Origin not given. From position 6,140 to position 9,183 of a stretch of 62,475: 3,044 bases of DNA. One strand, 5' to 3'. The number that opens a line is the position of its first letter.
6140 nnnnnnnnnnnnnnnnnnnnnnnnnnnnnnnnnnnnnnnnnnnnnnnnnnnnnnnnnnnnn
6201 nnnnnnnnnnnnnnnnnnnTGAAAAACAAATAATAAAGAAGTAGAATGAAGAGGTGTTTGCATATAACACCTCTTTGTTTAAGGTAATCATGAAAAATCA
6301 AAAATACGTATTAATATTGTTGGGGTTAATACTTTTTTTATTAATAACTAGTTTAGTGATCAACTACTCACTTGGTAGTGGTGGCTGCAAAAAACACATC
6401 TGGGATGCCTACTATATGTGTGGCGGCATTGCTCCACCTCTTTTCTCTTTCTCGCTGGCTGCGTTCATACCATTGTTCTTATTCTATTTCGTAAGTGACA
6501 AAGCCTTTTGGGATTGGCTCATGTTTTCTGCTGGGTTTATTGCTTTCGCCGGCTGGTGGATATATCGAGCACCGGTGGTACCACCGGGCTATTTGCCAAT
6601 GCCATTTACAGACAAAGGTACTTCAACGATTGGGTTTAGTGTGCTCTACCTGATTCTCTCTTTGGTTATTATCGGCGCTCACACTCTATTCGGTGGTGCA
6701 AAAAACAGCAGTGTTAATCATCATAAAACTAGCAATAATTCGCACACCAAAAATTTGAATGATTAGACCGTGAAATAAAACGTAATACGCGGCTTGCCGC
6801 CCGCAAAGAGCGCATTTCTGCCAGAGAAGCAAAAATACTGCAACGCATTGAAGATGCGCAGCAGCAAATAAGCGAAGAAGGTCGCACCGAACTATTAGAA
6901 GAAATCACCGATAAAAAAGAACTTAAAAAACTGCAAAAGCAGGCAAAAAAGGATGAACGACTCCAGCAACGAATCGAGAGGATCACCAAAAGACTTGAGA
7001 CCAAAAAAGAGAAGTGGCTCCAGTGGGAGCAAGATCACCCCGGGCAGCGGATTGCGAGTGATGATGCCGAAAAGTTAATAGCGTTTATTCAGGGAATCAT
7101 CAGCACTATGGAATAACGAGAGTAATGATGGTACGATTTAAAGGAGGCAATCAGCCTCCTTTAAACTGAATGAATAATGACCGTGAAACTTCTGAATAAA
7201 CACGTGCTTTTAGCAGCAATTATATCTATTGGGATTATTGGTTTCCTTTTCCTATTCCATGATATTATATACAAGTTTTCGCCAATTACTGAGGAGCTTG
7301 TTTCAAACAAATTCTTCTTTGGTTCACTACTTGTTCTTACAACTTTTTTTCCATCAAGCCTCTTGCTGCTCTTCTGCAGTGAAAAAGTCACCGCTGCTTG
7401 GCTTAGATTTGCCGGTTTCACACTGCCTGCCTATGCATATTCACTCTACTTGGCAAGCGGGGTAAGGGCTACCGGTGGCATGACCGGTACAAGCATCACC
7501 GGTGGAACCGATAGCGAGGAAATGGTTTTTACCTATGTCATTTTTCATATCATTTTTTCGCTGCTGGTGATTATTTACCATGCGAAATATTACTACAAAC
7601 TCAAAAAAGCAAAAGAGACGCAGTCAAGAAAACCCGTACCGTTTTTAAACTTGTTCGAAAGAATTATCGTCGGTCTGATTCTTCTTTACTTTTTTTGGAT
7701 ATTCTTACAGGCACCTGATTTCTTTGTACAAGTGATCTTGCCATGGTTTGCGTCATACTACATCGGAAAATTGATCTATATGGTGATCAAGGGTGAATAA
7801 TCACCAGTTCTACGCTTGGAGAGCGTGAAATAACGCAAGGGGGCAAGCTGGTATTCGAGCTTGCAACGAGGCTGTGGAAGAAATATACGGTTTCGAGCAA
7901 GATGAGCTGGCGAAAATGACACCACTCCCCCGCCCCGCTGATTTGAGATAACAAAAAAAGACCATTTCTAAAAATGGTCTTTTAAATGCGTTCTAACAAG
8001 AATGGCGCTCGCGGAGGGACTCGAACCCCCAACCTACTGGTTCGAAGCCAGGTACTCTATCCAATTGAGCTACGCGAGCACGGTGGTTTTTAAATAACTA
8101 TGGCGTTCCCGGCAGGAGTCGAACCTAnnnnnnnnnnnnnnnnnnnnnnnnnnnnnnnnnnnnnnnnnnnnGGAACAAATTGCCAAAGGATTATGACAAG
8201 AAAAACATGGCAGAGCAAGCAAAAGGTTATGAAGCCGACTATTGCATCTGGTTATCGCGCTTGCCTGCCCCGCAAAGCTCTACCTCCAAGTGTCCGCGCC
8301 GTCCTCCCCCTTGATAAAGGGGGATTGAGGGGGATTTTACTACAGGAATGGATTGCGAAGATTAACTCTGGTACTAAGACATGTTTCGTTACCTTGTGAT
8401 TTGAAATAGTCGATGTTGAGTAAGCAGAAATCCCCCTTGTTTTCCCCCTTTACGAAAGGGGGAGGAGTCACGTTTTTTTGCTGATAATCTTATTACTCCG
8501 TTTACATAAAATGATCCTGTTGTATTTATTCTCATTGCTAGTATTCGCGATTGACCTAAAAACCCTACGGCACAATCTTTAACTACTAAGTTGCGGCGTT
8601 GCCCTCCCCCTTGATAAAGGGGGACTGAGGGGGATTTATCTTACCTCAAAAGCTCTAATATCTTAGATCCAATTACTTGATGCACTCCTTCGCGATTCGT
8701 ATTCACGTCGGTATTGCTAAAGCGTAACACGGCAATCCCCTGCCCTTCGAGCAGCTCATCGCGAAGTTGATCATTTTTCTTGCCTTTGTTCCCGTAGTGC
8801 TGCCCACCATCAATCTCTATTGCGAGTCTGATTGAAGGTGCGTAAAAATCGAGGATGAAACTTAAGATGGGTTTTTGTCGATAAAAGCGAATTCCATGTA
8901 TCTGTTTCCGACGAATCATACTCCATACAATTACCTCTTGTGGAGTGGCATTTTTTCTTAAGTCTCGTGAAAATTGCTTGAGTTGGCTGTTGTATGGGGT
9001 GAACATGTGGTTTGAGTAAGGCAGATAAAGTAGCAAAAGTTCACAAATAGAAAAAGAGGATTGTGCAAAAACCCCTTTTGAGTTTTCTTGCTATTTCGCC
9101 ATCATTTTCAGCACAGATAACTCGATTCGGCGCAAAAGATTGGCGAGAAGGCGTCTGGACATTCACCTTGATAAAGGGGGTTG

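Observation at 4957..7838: Mosaic tandem array of [coiled-coil C-terminal tail + small polytopic membrane protein] cassettes behind a giant secreted lipase-like protein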

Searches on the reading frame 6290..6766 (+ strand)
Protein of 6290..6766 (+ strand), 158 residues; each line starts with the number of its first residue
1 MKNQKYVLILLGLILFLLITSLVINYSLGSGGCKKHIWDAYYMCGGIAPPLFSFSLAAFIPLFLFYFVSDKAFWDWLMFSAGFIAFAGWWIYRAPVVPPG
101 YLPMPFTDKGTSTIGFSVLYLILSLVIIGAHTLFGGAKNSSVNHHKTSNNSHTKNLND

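Call 11: search_protein_families(library=pfam, proteins=[window:6290-6766:+], max_evalue=0.1)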
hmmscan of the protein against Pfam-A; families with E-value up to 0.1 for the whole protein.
window:6290-6766:+ (158 aa): 0 families

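Call 12: search_protein_families(library=ncbifam, proteins=[window:6290-6766:+], max_evalue=0.1)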
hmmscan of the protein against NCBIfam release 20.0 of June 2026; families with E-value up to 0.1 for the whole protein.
window:6290-6766:+ (158 aa): 0 families

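Call 21: list_cluster_members(proteins=[P0001, window:6290-6766:+, window:7177-7800:+, window:9724-13899:-])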
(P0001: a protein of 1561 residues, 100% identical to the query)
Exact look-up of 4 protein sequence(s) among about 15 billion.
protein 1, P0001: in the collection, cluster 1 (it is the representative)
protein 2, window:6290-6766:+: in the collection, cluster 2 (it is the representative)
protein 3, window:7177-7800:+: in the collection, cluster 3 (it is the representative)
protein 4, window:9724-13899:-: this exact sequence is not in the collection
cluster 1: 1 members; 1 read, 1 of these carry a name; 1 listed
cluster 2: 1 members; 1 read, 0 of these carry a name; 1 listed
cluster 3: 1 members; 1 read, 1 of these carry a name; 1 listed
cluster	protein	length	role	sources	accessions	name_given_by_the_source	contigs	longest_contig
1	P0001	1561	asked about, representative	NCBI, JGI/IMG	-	hypothetical protein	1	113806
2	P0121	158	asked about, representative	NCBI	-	-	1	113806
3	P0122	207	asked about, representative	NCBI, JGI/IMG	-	hypothetical protein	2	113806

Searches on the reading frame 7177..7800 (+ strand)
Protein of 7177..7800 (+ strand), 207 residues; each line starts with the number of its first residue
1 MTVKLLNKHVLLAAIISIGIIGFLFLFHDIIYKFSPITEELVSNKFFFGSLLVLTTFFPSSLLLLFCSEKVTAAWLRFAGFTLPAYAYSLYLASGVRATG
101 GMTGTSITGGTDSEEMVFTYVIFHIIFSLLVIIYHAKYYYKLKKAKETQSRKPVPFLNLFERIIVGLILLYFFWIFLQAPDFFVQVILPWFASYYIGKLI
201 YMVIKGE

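Call 11: search_protein_families(library=pfam, proteins=[window:7177-7800:+], max_evalue=0.1)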
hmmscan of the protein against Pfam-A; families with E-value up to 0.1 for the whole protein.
window:7177-7800:+ (207 aa): 0 families

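Call 12: search_protein_families(library=ncbifam, proteins=[window:7177-7800:+], max_evalue=0.1)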
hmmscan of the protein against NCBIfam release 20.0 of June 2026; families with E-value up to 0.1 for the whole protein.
window:7177-7800:+ (207 aa): 0 families

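Call 14: find_encoding_contigs(protein=window:7177-7800:+, flank=10000, max_places=10)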
Protein window:7177-7800:+ (207 aa): 2 contigs read that carry it; 2 places shown.
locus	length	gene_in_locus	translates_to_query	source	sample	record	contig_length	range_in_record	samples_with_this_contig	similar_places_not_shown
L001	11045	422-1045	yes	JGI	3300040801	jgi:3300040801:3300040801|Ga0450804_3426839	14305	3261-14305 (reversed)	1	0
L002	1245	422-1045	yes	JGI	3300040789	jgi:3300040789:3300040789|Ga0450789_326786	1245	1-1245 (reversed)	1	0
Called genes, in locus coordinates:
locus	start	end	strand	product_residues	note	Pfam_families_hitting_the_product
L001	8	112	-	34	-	-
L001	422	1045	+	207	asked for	-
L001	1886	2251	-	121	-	PF04480:DUF559, PF18741:MTES_1575 (weak), PF10881:DUF2726 (weak)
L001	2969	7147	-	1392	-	PF00395:SLH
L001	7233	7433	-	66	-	-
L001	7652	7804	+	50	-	-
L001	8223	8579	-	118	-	PF02452:PemK_toxin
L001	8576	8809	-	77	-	PF04014:MazE_antitoxin, PF15937:PrlF_antitoxin (weak)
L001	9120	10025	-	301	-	PF08308:PEGA (weak)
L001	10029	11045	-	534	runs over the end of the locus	PF01921:tRNA-synt_1f (weak), PF01406:tRNA-synt_1e, PF09334:tRNA-synt_1g (weak), PF09190:DALR_2, PF23493:CysS_C (weak)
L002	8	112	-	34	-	-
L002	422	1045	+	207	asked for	-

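Call 26: find_homologous_proteins(query=window:7177-7797:+, max_evalue=0.01)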
Query window:7177-7797:+ (207 aa): 1 proteins with E <= 0.01 among 2043 candidates.
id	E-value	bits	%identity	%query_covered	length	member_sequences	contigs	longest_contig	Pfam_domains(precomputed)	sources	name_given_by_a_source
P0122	4.1e-127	440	100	100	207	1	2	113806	-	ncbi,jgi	jgi:hypothetical protein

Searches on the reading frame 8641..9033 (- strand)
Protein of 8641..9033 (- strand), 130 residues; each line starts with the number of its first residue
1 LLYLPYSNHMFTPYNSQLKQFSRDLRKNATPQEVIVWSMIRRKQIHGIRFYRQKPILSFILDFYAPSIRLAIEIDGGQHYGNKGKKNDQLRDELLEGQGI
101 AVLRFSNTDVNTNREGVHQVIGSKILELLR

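Call 73: search_protein_families(library=pfam, proteins=[window:8641-9033:-], max_evalue=0.0001)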
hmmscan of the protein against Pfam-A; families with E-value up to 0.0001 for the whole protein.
window:8641-9033:- (130 aa): 3 families
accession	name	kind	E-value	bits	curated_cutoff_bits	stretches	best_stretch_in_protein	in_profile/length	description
PF04480.18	DUF559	-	1.3e-30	106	20.6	1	17-122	2-105/109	Protein of unknown function (DUF559)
PF18741.7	MTES_1575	-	1.3e-06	28.8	38.2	1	46-122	12-93/96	REase_MTES_1575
PF10881.14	DUF2726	-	1.5e-05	25.2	24.7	1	67-115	70-118/126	Protein of unknown function (DUF2726)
